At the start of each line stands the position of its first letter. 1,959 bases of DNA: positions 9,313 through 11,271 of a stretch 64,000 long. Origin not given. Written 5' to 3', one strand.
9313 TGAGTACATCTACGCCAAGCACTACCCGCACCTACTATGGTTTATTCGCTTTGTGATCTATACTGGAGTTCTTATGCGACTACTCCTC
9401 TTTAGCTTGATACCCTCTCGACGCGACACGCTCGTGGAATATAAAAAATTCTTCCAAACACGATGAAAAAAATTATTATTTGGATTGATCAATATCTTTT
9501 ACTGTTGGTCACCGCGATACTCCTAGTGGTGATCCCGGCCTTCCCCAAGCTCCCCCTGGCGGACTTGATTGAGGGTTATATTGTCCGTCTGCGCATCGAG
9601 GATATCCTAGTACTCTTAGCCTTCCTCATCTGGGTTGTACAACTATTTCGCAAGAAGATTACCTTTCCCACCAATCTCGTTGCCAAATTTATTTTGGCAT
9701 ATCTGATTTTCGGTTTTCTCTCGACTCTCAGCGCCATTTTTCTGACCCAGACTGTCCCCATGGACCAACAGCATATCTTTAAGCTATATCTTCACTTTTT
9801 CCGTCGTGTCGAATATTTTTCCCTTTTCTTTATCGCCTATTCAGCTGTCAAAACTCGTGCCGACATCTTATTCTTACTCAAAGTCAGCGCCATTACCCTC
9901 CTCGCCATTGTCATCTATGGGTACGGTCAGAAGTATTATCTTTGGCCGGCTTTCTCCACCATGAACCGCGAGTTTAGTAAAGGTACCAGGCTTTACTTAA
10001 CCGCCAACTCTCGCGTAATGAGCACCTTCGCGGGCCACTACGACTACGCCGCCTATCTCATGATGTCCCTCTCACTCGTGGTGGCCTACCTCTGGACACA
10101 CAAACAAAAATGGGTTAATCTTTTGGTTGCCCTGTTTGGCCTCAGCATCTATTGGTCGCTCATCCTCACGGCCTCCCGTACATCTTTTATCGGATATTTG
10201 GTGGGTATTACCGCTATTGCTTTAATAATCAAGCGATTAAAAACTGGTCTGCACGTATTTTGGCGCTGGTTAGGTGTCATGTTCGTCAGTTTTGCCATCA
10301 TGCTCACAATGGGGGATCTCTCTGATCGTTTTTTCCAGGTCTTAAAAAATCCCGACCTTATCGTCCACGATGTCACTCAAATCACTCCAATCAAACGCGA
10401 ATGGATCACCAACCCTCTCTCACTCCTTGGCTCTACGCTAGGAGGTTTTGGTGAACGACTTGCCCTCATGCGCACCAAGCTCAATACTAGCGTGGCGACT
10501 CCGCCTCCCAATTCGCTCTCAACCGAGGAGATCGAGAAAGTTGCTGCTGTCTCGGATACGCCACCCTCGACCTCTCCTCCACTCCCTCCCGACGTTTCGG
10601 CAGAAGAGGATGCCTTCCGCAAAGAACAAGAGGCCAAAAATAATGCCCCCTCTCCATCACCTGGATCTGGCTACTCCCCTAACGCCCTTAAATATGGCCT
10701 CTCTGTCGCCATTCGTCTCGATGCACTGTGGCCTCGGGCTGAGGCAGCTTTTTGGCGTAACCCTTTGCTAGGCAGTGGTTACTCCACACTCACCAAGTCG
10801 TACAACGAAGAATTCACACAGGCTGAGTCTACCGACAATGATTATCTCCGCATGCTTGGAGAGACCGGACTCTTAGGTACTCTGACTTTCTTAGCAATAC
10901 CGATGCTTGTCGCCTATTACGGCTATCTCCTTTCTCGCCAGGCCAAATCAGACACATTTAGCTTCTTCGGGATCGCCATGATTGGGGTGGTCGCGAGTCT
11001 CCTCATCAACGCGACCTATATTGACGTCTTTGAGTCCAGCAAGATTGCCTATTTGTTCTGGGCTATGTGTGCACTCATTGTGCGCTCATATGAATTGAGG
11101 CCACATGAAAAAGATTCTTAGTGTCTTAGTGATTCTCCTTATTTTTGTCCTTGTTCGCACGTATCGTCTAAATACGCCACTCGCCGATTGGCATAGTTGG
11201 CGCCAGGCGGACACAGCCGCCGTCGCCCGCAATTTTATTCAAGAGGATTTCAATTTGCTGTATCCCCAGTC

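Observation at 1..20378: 20-kb glycan assembly island: candidate protein-glycosylation / surface-glycan system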

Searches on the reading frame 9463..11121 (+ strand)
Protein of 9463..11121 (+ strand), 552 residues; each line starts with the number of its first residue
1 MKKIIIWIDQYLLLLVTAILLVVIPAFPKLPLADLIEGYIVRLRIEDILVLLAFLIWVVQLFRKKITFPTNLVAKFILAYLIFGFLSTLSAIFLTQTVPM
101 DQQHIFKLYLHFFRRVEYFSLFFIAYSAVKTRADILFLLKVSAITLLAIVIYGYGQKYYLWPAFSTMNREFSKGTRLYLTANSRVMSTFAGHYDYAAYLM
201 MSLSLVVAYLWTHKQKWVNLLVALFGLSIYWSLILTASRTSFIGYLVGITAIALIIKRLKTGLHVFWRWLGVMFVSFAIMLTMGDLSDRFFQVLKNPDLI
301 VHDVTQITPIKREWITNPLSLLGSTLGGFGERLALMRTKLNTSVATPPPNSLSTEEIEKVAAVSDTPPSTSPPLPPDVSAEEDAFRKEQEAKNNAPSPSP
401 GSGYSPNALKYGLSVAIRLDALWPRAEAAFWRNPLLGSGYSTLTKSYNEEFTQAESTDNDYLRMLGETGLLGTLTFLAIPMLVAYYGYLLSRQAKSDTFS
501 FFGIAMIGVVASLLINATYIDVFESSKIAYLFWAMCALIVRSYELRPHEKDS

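Call 8: search_protein_families(library=pfam, proteins=[window:9463-11121:+], max_evalue=0.01)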
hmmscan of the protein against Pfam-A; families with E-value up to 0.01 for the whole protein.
window:9463-11121:+ (552 aa): 1 family
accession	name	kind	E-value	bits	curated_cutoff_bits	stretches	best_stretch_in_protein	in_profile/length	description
PF04932.20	Wzy_C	-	1.6e-10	41.4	31.7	2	414-477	80-149/149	O-Antigen ligase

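Call 13: search_protein_families(library=ncbifam, proteins=[window:9463-11121:+], max_evalue=0.01)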
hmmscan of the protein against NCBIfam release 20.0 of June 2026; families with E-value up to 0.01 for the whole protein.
window:9463-11121:+ (552 aa): 1 family
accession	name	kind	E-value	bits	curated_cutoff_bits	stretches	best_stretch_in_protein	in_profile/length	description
TIGR00947.1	2A73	equivalog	9.4e-06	24.9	366.4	1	457-542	335-422/425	IctB family putative bicarbonate transporter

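Call 17: find_homologous_proteins(query=window:9463-11121:+, max_evalue=0.00001)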
Query window:9463-11121:+ (552 aa): 1292 proteins with E <= 0.00001 among 8000 candidates; the best 120 are listed.
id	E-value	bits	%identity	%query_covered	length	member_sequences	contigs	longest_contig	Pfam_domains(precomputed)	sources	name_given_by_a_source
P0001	0.0e+0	1218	100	100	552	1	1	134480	PF04932.21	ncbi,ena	-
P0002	0.0e+0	1130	91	100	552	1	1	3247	PF04932.21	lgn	-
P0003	0.0e+0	1017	81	100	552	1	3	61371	PF04932.21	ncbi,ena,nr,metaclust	ncbi:MAG: O-antigen polymerase [Microgenomates group bacterium GW2011_GWA2_46_7]|nr:MAG: O-antigen p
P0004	2.4e-294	995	81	96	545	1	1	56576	PF04932.21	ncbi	ncbi:MAG: hypothetical protein V1487_00535 [bacterium]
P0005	2.6e-245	833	68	100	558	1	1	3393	PF04932.21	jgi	jgi:hypothetical protein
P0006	3.7e-239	813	65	99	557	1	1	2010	PF04932.21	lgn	-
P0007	3.3e-234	796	66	99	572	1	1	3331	PF04932.21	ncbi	-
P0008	3.2e-220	750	64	99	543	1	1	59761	PF04932.21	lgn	-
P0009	1.7e-215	735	63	100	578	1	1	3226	PF04932.21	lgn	-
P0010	2.5e-215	734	62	99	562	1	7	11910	PF04932.21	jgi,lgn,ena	-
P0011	4.0e-215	733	62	100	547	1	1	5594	PF04932.21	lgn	-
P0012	1.2e-214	732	62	99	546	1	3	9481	PF04932.21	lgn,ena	-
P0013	1.9e-214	731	61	99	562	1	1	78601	PF04932.21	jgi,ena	-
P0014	2.3e-214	731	62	99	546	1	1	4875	PF04932.21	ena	-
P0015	6.9e-214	729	62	99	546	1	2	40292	PF04932.21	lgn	-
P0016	6.3e-212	723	61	100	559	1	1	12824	PF04932.21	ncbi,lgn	ncbi:MAG: hypothetical protein ABII21_01150 [bacterium]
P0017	2.5e-211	721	61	99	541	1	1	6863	PF04932.21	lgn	-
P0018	4.1e-211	720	60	100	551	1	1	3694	PF04932.21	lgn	-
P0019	8.2e-211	719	61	100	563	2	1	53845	PF04932.21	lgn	-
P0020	7.8e-210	716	59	99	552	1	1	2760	PF04932.21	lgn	-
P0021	3.0e-207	707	61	99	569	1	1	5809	PF04932.21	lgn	-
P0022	3.0e-205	701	60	99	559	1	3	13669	PF04932.21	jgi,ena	-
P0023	2.7e-201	688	57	99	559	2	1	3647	PF04932.21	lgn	-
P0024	7.0e-200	683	58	99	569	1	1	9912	PF04932.21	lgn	-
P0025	3.2e-199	681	57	100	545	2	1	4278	PF04932.21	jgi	-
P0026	2.0e-198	678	56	100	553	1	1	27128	PF04932.21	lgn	-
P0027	2.1e-197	675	57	100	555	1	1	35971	PF04932.21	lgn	-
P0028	2.3e-197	675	58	99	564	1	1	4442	PF04932.21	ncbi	ncbi:MAG: hypothetical protein ABII80_03685 [bacterium]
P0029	7.8e-197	673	57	100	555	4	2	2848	PF04932.21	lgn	-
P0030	2.3e-196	672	56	100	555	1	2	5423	PF04932.21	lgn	-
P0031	3.3e-196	671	56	100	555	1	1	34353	PF04932.21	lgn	-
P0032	1.3e-195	669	57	99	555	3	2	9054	PF04932.21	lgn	-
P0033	1.7e-195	669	55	100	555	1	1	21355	PF04932.21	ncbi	-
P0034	7.1e-195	667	56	100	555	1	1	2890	PF04932.21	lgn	-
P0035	3.2e-194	664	55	100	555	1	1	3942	PF04932.21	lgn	-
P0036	6.4e-194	663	56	100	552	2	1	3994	PF04932.21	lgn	-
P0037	2.0e-193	662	56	100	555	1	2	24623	PF04932.21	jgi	jgi:hypothetical protein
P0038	4.0e-193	661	55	100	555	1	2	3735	PF04932.21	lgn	-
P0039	4.3e-193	661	55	100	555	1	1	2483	PF04932.21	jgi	jgi:hypothetical protein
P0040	4.6e-193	661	55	100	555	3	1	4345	PF04932.21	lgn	-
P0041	6.4e-193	660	55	99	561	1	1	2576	PF04932.21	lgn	-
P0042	1.2e-192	659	55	100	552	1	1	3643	PF04932.21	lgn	-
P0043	1.4e-192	659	55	100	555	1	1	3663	PF04932.21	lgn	-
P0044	2.5e-192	658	55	100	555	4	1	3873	PF04932.21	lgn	-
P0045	1.8e-191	655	55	100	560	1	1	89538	PF04932.21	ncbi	-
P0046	2.1e-190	652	54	100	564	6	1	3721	PF04932.21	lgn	-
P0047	2.2e-190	652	55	100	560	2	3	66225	PF04932.21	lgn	-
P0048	1.5e-187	643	57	100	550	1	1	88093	PF04932.21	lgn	-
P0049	6.9e-187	640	57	100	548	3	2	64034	PF04932.21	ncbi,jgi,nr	ncbi:MAG: hypothetical protein UX37_C0002G0032 [Microgenomates group bacterium GW2011_GWA2_46_16]|nr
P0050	8.6e-187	640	55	98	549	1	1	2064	PF04932.21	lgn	-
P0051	9.1e-187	640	56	99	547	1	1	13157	PF04932.21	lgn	-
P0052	9.3e-187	640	55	100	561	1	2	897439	PF04932.21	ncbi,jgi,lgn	-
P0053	6.7e-186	637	56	100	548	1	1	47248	PF04932.21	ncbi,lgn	-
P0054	2.8e-185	635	55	99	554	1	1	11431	PF04932.21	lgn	-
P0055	3.3e-185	635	56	100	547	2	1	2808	PF04932.21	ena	-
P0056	3.4e-185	635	54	100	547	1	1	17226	PF04932.21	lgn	-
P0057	1.6e-184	632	55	99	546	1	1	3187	PF04932.21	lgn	-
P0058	5.7e-183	627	56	99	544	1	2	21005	PF04932.21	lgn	-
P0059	7.2e-183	627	55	99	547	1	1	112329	PF04932.21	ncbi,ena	-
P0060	3.6e-182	625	55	99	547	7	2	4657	PF04932.21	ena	-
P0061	3.1e-180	618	54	100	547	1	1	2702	PF04932.21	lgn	-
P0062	3.4e-180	618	54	99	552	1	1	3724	PF04932.21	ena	-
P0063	3.9e-180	618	54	100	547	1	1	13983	PF04932.21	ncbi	-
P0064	2.5e-177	609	55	99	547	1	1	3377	PF04932.21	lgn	-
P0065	2.8e-177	609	53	99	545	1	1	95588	PF04932.21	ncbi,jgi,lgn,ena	ncbi:MAG: O-antigen ligase family protein [bacterium]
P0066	3.8e-177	608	53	100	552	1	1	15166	PF04932.21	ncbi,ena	-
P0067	7.7e-176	604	52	100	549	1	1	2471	PF04932.21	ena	-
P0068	2.5e-175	602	54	99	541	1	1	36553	PF04932.21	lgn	-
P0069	1.3e-174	600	54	100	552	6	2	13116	PF04932.21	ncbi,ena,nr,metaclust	ncbi:MAG: O-antigen polymerase [Microgenomates group bacterium GW2011_GWF2_47_9]|nr:MAG: O-antigen p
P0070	1.6e-174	599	52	100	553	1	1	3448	PF04932.21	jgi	jgi:hypothetical protein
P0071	2.6e-174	599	55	97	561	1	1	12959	PF04932.21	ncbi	-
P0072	7.6e-174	597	54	99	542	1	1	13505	PF04932.21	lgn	-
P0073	1.8e-173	596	53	100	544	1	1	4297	PF04932.21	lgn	-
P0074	3.3e-173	595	51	96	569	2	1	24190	PF04932.21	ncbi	-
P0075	9.0e-173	594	54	98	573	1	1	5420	PF04932.21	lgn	-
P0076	1.9e-172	593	51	96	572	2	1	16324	PF04932.21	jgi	-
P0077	2.4e-172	592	52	100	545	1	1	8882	PF04932.21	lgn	-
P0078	4.5e-172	591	51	100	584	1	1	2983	PF04932.21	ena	-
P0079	8.5e-172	590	51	96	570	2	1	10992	PF04932.21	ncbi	-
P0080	3.4e-171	588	52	97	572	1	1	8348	PF04932.21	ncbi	-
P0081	2.7e-169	582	52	100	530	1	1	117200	PF04932.21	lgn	-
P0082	1.1e-168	580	52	99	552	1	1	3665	PF04932.21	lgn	-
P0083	1.6e-166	573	52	99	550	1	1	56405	PF04932.21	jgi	-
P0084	2.1e-164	566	51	100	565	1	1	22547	PF04932.21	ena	-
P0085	6.4e-164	564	51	99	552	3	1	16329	PF04932.21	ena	-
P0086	3.8e-163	562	48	100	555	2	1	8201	PF04932.21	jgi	jgi:hypothetical protein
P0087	7.5e-162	558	50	99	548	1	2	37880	PF04932.21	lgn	-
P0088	2.2e-161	556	49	100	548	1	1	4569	PF04932.21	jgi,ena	-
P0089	3.3e-161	556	49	95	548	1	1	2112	PF04932.21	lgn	-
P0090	3.0e-159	549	49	97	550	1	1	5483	PF04932.21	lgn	-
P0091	3.3e-159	549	49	99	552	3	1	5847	PF04932.21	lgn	-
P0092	6.8e-159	548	48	100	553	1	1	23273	PF04932.21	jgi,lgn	jgi:hypothetical protein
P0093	2.0e-158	546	50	98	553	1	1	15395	PF04932.21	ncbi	-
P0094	9.4e-158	544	48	100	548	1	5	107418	PF04932.21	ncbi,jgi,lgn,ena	jgi:hypothetical protein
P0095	9.9e-158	544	47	99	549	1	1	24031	PF04932.21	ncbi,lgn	ncbi:MAG: hypothetical protein WAV40_02505 [Microgenomates group bacterium]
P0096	1.5e-157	543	48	100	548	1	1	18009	PF04932.21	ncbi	-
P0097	1.6e-157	543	48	98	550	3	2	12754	PF04932.21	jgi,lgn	jgi:hypothetical protein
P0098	1.6e-157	543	48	100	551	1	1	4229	PF04932.21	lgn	-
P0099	2.0e-157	543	49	99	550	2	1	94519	PF04932.21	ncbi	-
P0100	2.2e-157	543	48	100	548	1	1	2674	PF04932.21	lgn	-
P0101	5.3e-157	542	48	100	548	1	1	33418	PF04932.21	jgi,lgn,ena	-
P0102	5.5e-157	542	50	99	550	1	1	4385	PF04932.21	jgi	jgi:hypothetical protein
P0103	1.0e-156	541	48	99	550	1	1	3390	PF04932.21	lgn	-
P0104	1.1e-156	541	49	100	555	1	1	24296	PF04932.21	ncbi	-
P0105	1.2e-156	540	47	100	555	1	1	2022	PF04932.21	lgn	-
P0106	1.4e-156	540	48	100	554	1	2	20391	PF04932.21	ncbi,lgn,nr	ncbi:O-antigen ligase family protein [Candidatus Woesebacteria bacterium]|nr:O-antigen ligase family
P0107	2.3e-156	540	48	100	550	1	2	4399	PF04932.21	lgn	-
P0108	2.5e-156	539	50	99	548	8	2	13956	PF04932.21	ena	-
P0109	3.5e-156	539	47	100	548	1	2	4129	PF04932.21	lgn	-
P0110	4.3e-156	539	49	100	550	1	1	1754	PF04932.21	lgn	-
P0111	4.5e-156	539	48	100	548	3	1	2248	PF04932.21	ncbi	-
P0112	6.3e-156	538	48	100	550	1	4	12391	PF04932.21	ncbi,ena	-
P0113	8.7e-156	538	48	100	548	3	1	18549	PF04932.21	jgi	-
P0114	1.1e-155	537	49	99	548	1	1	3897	PF04932.21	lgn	-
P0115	1.2e-155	537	49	99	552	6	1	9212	PF04932.21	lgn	-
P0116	1.2e-155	537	48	99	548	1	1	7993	PF04932.21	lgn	-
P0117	1.2e-155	537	48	100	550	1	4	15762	PF04932.21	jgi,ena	-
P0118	1.3e-155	537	48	100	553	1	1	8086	PF04932.21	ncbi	-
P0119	1.6e-155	537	49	100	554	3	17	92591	PF04932.21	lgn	-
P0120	1.6e-155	537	47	100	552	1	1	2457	PF04932.21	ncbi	-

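Call 19: find_encoding_contigs(protein=P0052, flank=10000, max_places=2)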
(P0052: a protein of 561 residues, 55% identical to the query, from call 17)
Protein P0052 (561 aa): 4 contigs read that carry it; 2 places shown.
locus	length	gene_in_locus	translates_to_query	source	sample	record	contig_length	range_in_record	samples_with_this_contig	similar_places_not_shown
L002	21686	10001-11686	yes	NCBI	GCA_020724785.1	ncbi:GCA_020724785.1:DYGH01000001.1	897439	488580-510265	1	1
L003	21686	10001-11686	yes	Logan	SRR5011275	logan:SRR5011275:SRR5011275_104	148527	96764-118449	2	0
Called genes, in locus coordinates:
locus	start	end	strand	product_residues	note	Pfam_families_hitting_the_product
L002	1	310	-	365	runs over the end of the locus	PF01118:Semialdhyde_dh, PF02774:Semialdhyde_dhC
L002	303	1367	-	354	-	PF03447:NAD_binding_3 (weak), PF00742:Homoserine_dh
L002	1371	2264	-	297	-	PF00696:AA_kinase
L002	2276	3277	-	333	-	PF01073:3Beta_HSD, PF01370:Epimerase, PF02719:Polysacc_synt_2, PF04321:RmlD_sub_bind, PF05368:NmrA (faint), PF16363:GDP_Man_Dehyd, PF13460:NAD_binding_10 (weak), PF07993:NAD_binding_4 (weak)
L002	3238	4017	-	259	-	PF00483:NTP_transferase, PF12804:NTP_transf_3 (weak)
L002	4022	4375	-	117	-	PF00892:EamA (weak)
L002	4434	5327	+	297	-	PF00535:Glycos_transf_2, PF10111:Glyco_tranf_2_2 (weak)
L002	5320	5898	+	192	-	PF00156:Pribosyltran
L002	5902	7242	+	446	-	PF13231:PMT_2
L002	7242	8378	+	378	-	PF13439:Glyco_transf_4, PF13579:Glyco_trans_4_4, PF20706:GT4-conflict, PF00534:Glycos_transf_1, PF13692:Glyco_trans_1_4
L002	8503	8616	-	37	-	-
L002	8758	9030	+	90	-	PF00132:Hexapep, PF14602:Hexapep_2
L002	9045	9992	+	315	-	PF00535:Glycos_transf_2, PF10111:Glyco_tranf_2_2 (weak), PF13641:Glyco_tranf_2_3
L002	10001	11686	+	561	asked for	PF04932:Wzy_C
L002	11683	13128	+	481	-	PF13231:PMT_2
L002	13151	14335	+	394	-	PF13439:Glyco_transf_4, PF00534:Glycos_transf_1, PF13692:Glyco_trans_1_4, PF13524:Glyco_trans_1_2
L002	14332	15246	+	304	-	PF13641:Glyco_tranf_2_3, PF00535:Glycos_transf_2, PF10111:Glyco_tranf_2_2 (faint)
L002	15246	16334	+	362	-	PF13439:Glyco_transf_4, PF00534:Glycos_transf_1, PF13692:Glyco_trans_1_4, PF20706:GT4-conflict (weak)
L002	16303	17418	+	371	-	PF13439:Glyco_transf_4 (faint), PF00534:Glycos_transf_1, PF13692:Glyco_trans_1_4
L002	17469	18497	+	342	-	PF00483:NTP_transferase, PF22640:ManC_GMP_beta-helix (weak)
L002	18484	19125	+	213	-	PF02397:Bac_transf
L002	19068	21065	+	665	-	PF13196:DUF4012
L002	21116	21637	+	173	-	PF11967:RecO_N, PF02565:RecO_C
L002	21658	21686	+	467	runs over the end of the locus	PF28494:GlyRS_ins_1 (faint), PF00587:tRNA-synt_2b (weak), PF03129:HGTP_anticodon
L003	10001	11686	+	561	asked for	PF04932:Wzy_C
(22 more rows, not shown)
